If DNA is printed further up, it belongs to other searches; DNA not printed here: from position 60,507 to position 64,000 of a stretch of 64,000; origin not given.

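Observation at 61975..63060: TonB-dependent receptor carries a ~200-aa insertion of tandem Asp/Asn-rich NG-x-WD calcium-binding-like repeats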

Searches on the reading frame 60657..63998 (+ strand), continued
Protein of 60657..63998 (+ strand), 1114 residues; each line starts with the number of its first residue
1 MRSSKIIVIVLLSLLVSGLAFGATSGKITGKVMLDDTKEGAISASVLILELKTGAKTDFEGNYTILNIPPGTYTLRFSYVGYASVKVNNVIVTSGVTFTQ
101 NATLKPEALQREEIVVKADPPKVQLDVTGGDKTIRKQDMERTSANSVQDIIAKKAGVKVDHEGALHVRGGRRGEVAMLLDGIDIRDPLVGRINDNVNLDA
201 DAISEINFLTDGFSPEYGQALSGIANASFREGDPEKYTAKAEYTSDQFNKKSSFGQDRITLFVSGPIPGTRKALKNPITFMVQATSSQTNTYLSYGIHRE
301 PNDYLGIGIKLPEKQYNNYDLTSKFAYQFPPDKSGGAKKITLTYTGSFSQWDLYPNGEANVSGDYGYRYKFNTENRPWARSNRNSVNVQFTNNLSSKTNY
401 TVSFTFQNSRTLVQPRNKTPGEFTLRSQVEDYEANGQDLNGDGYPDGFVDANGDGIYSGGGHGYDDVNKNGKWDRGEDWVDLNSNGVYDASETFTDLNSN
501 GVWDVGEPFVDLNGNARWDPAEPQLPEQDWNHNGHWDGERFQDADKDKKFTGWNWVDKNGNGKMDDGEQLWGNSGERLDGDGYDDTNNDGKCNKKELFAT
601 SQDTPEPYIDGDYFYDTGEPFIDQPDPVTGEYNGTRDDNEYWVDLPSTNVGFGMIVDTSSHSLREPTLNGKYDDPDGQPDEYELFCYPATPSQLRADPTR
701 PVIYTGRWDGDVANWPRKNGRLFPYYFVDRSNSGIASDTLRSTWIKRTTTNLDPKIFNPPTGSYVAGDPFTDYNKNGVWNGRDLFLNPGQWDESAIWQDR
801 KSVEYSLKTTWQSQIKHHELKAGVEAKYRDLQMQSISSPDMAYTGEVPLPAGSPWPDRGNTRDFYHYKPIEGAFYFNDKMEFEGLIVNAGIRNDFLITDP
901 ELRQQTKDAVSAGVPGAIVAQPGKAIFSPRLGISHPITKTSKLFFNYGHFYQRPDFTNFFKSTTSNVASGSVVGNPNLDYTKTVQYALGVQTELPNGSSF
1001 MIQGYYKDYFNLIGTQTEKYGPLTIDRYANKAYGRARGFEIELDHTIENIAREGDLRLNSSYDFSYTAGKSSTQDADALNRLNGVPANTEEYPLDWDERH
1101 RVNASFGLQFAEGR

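Call 23: find_encoding_contigs(protein=P0001, flank=10000, max_places=3)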
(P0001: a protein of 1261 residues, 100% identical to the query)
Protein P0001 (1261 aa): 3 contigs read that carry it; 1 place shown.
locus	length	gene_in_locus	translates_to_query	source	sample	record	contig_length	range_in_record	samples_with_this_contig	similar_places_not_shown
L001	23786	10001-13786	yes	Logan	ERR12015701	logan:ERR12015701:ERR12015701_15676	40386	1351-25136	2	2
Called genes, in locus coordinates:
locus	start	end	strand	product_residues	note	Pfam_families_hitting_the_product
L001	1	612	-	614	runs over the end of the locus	PF02554:CstA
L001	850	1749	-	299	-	PF00582:Usp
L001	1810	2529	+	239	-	PF00730:HhH-GPD, PF00633:HHH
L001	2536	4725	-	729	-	PF12437:GSIII_N, PF00120:Gln-synt_C, PF18318:Gln-synt_C-ter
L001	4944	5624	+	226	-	PF02525:Flavodoxin_2, PF03358:FMN_red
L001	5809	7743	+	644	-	PF00330:Aconitase, PF00694:Aconitase_C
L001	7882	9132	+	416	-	PF00180:Iso_dh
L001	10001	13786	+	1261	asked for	PF13620:CarboxypepD_reg, PF13715:CarbopepD_reg_2, PF07715:Plug, PF00593:TonB_dep_Rec_b-barrel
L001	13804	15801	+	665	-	PF28492:Beta_helix_4 (weak), PF13229:Beta_helix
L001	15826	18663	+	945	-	-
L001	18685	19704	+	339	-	PF19572:PorV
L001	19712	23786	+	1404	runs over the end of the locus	PF13860:FlgD_ig (weak)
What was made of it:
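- On SusC/RagA family: The downstream genes are a beta-helix protein, an unknown protein and a PorV-like protein (call 23).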

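Call 24: find_encoding_contigs(protein=P0020, flank=10000, max_places=1)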
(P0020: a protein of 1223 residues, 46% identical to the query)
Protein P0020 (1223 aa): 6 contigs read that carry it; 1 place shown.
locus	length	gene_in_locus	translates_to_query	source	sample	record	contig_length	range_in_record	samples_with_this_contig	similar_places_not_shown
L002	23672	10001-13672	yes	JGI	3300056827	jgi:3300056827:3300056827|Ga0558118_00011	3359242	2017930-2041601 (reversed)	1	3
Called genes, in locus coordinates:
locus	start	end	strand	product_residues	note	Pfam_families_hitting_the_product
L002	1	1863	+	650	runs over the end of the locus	PF16177:ACAS_N, PF00501:AMP-binding, PF13193:AMP-binding_C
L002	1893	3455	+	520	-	PF01839:FG-GAP (faint), PF13517:FG-GAP_3 (weak), PF18962:Por_Secre_tail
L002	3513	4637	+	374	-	-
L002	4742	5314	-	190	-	PF02469:Fasciclin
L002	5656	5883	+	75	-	-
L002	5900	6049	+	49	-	PF18919:DUF5670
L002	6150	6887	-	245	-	PF02469:Fasciclin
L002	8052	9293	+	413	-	PF00180:Iso_dh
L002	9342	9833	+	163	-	PF13620:CarboxypepD_reg, PF13715:CarbopepD_reg_2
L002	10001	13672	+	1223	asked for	PF13620:CarboxypepD_reg, PF13715:CarbopepD_reg_2, PF07715:Plug (weak), PF00593:TonB_dep_Rec_b-barrel, PF14905:OMP_b-brl_3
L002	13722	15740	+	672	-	PF28492:Beta_helix_4 (weak), PF05048:NosD (faint), PF13229:Beta_helix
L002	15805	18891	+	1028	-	-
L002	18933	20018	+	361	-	PF19572:PorV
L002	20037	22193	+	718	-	-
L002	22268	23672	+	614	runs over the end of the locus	-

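Call 25: find_encoding_contigs(protein=P0056, flank=10000, max_places=1)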
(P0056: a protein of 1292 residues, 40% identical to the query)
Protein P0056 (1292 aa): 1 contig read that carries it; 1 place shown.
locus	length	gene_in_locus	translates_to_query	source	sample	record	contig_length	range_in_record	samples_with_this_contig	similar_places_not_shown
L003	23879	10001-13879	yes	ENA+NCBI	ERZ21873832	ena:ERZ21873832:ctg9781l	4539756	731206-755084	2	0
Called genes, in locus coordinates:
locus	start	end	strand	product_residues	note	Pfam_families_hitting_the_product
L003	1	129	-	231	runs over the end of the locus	PF00230:MIP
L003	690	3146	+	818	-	PF18370:RGI_lyase (faint), PF18962:Por_Secre_tail (weak)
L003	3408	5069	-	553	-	PF03853:YjeF_N, PF01256:Carb_kinase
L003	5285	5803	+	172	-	PF04191:PEMT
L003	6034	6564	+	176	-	PF04140:ICMT (faint), PF04191:PEMT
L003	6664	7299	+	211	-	PF02075:RuvC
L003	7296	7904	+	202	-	PF01330:RuvA_N, PF00633:HHH (faint), PF14520:HHH_5, PF07499:RuvA_C (weak)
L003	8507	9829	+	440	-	PF00180:Iso_dh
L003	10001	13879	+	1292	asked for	PF13620:CarboxypepD_reg, PF13715:CarbopepD_reg_2, PF07715:Plug, PF00593:TonB_dep_Rec_b-barrel, PF14905:OMP_b-brl_3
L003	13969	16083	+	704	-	PF28492:Beta_helix_4, PF13229:Beta_helix (weak), PF05048:NosD (faint), PF13229:Beta_helix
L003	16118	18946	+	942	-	-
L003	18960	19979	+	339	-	PF19572:PorV (faint)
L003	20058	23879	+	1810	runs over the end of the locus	PF13517:FG-GAP_3 (weak), PF13229:Beta_helix, PF15780:ASH (faint), PF05048:NosD (weak), PF13229:Beta_helix, PF13860:FlgD_ig (weak)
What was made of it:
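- Three others have isocitrate dehydrogenase upstream (calls 23-25).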

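Call 26: find_encoding_contigs(protein=P0045, flank=10000, max_places=1)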
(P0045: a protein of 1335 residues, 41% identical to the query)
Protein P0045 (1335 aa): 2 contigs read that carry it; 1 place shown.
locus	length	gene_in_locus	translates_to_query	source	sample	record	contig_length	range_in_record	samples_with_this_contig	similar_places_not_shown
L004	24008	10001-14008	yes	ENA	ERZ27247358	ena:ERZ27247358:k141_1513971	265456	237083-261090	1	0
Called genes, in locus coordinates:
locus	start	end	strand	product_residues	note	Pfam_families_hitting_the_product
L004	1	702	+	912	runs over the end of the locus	PF02702:KdpD, PF13492:GAF_3 (faint), PF13493:DUF4118, PF00512:HisKA, PF02518:HATPase_c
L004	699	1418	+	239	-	PF00072:Response_reg, PF00486:Trans_reg_C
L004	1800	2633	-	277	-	PF01678:DAP_epimerase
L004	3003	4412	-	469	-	PF01225:Mur_ligase, PF02875:Mur_ligase_C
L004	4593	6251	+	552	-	PF00158:Sigma54_activat, PF14532:Sigma54_activ_2, PF07728:AAA_5 (weak), PF25601:AAA_lid_14, PF02954:HTH_8 (weak)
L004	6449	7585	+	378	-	PF02706:Wzz (weak)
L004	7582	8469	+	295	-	-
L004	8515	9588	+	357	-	PF07238:PilZ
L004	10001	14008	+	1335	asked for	PF13620:CarboxypepD_reg, PF13715:CarbopepD_reg_2, PF07715:Plug, PF00593:TonB_dep_Rec_b-barrel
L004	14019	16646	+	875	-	PF13229:Beta_helix (weak), PF05048:NosD, PF13229:Beta_helix, PF17963:Big_9 (weak)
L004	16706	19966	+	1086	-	-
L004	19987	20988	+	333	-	-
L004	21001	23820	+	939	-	-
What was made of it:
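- One locus, L004, has Wzz and PilZ genes upstream (call 26).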

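Call 40: search_protein_families(library=pfam, proteins=[L001:13804-15801:+, L001:15826-18663:+, L001:18685-19704:+], max_evalue=0.1)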
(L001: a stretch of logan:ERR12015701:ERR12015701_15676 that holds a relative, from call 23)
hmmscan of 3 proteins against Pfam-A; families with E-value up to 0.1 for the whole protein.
L001:13804-15801:+ (665 aa): 3 families
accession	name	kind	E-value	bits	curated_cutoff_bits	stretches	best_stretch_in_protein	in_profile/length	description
PF13229.12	Beta_helix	-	1.1e-15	58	25.9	1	439-585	2-151/158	Right handed beta helix region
PF05048.19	NosD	-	0.00037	20.4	23.6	1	449-593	29-169/212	Periplasmic copper-binding protein (NosD)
PF17161.10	DUF5123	-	0.022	16.3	35.1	0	245-295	56-104/113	Domain of unknown function (DUF5123)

L001:15826-18663:+ (945 aa): 0 families

L001:18685-19704:+ (339 aa): 2 families
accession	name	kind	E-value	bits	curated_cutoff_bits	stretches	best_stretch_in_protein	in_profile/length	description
PF19572.5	PorV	-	1.1e-12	48.5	27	1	24-233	5-232/243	Type IX secretion system protein PorV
PF03349.22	Toluene_X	-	0.0013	17.8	29.7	1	39-153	20-109/421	Outer membrane protein transport protein (OMPP1/FadL/TodX)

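Call 66: search_protein_families(library=ncbifam, proteins=[L001:13804-15801:+, L001:15826-18663:+, L001:18685-19704:+], max_evalue=0.1)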
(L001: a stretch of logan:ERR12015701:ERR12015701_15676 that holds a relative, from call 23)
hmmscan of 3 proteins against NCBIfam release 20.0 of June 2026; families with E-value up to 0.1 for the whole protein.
L001:13804-15801:+ (665 aa): 1 family
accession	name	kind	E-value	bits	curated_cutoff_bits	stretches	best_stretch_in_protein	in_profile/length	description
NF041518.1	choice_anch_Q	domain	0.011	15.9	25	0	286-321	16-55/58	choice-of-anchor Q domain-containing protein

L001:15826-18663:+ (945 aa): 0 families

L001:18685-19704:+ (339 aa): 5 families
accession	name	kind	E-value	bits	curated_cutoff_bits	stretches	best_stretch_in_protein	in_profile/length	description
NF033709.1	PorV_fam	subfamily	5.5e-53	180.6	90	1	29-337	1-325/326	PorV/PorQ family protein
NF033711.1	T9SS_PorQ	equivalog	3.3e-31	108.6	220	1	10-219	5-212/335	type IX secretion system protein PorQ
NF033710.1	T9SS_OM_PorV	equivalog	9.3e-22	77.7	250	1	25-233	19-244/367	type IX secretion system outer membrane channel protein PorV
NF052325.1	PorVQ2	equivalog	1.2e-16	60.6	325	1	19-190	14-193/354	putative type IX sorting system protein PorV2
TIGR03519.1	T9SS_PorP_fam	subfamily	0.0071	15.8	90.55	0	108-337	125-291/292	PorP/SprF family type IX secretion system membrane protein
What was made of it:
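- A PorV/PorQ-family protein scores above the NCBIfam cut-off, at 180.6 bits against 90 (call 66).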

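Call 79: search_solved_structures(query=L001:15826-18663:+, max_evalue=1)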
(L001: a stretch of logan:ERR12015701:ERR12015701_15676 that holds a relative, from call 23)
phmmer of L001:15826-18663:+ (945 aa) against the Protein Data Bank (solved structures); distinct sequences matched with E-value up to 1: 1.
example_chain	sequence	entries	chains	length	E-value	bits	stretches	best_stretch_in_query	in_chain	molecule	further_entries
7qve_l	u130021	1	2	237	0.97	10.2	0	427-487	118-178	Proteasome subunit alpha type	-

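Call 80: search_solved_structures(query=L001:13804-15801:+, max_evalue=1)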
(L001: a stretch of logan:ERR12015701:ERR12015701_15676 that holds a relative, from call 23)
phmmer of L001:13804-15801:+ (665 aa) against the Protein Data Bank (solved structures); distinct sequences matched with E-value up to 1: 0.

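Call 81: find_homologous_proteins(query=L001:15826-18663:+, max_evalue=0.00001)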
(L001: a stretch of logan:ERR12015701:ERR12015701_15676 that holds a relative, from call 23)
Query L001:15826-18663:+ (945 aa): 468 proteins with E <= 0.00001 among 5803 candidates; the best 120 are listed.
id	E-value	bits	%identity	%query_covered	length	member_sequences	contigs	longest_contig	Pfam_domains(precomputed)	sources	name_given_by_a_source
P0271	0.0e+0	2250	100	100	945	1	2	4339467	-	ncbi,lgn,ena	-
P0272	0.0e+0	1287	61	100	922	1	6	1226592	-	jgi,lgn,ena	-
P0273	0.0e+0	1245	59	100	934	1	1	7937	-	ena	-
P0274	0.0e+0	1234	59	99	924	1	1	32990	-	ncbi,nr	ncbi:MAG: hypothetical protein OEM52_02925 [bacterium]|nr:hypothetical protein [bacterium]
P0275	0.0e+0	1219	59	97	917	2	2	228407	-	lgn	-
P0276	0.0e+0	1039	54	97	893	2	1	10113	-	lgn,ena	-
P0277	0.0e+0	1030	53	100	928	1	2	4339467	-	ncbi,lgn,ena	-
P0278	1.2e-279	948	50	100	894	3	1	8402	-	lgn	-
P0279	1.9e-269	915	49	97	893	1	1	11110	-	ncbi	ncbi:hypothetical protein ACFLQJ_02410 [Calditrichota bacterium]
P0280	6.8e-269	913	47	100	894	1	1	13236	-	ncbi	-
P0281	1.2e-264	899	47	99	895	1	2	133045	-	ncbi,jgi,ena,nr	ncbi:MAG: hypothetical protein P9L92_13655 [Candidatus Electryonea clarkiae]|nr:hypothetical protein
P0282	5.1e-263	893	47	100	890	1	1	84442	-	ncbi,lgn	-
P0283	1.2e-259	882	46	100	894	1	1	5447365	-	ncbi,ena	-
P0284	2.5e-259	881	46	100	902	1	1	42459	-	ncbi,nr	ncbi:hypothetical protein K8I28_05665 [bacterium]|nr:hypothetical protein [bacterium]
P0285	3.7e-259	881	47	99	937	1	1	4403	-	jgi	jgi:hypothetical protein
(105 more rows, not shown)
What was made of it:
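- Unk945 and its relatives are all annotated 'hypothetical' (call 81).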
